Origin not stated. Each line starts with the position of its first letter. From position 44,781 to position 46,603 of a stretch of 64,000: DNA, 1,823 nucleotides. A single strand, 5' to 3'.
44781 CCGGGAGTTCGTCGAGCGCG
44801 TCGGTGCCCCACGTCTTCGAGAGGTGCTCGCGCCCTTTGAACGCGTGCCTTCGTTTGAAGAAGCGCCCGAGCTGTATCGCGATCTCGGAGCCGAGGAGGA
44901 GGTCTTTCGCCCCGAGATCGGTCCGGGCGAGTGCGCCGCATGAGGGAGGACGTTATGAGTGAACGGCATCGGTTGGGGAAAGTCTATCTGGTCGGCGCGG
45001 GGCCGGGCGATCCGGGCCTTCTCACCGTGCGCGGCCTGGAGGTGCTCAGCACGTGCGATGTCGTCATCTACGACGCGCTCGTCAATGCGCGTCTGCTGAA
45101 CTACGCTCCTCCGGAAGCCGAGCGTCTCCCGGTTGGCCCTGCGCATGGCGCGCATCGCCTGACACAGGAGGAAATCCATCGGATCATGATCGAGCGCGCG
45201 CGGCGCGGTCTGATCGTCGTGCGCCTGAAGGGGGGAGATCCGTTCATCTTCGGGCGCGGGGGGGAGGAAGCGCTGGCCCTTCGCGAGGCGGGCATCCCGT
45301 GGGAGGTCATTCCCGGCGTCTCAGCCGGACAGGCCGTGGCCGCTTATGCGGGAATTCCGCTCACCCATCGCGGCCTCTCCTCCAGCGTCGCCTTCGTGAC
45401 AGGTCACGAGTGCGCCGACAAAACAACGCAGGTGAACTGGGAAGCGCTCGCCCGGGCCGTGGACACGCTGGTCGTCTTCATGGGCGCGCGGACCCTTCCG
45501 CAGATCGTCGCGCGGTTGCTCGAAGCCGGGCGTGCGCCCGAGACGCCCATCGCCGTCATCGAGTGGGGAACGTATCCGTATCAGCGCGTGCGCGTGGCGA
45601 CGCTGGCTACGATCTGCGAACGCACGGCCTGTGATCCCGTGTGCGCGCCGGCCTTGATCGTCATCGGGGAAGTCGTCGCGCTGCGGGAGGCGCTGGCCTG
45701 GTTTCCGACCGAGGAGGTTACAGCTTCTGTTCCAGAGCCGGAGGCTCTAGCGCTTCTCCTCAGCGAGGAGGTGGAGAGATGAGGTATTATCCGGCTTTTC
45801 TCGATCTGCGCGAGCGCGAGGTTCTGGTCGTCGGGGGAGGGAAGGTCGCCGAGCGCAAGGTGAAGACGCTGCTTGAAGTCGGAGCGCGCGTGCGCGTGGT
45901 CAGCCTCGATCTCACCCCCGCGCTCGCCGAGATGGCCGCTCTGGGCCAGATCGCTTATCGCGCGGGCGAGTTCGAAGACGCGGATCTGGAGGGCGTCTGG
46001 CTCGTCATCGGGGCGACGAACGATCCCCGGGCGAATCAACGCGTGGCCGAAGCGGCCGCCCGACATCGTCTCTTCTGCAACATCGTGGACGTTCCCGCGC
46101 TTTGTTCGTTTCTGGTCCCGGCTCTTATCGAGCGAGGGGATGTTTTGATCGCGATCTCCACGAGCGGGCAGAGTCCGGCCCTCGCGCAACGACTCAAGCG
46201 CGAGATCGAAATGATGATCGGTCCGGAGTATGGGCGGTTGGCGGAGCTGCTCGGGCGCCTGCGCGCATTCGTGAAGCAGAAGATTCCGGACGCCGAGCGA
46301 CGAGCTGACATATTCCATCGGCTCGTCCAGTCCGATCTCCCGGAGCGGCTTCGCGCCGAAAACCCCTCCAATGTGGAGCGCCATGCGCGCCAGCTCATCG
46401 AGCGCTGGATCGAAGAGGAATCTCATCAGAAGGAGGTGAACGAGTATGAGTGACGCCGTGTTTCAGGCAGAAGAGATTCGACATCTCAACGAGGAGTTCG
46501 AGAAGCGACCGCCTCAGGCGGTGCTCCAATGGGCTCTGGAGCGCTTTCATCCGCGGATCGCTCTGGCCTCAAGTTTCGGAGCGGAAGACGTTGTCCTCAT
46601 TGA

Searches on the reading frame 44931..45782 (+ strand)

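Call 6: search_protein_families(library=pfam, proteins=[window:44931-45782:+])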
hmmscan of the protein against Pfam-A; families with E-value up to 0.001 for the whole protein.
window:44931-45782:+ (283 aa): 1 family
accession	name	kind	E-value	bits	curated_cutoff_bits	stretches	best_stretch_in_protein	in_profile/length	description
PF00590.25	TP_methylase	-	1.6e-58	198.6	27.8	1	17-228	1-211/212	Tetrapyrrole (Corrin/Porphyrin) Methylases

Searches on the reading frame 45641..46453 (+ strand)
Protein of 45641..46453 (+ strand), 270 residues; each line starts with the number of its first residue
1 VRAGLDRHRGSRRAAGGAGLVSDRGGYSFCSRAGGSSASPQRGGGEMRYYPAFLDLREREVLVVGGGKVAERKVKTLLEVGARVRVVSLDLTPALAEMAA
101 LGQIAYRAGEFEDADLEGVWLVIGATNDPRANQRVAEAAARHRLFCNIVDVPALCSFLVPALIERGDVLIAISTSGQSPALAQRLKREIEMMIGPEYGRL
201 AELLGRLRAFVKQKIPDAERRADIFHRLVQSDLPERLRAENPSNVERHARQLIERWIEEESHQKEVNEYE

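Call 6: search_protein_families(library=pfam, proteins=[window:45641-46453:+])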
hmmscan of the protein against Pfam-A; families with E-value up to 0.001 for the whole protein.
window:45641-46453:+ (270 aa): 3 families
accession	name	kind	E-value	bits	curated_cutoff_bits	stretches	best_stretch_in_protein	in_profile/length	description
PF13241.12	NAD_binding_7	-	1.7e-31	109.3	22.1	1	53-161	2-104/104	Putative NAD(P)-binding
PF10414.14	CysG_dimeriser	-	5.3e-13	49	23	1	197-252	2-57/58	Sirohaem synthase dimerisation region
PF14824.11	Sirohm_synth_M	-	1.4e-09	37.7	25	1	165-190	1-26/28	Sirohaem biosynthesis protein central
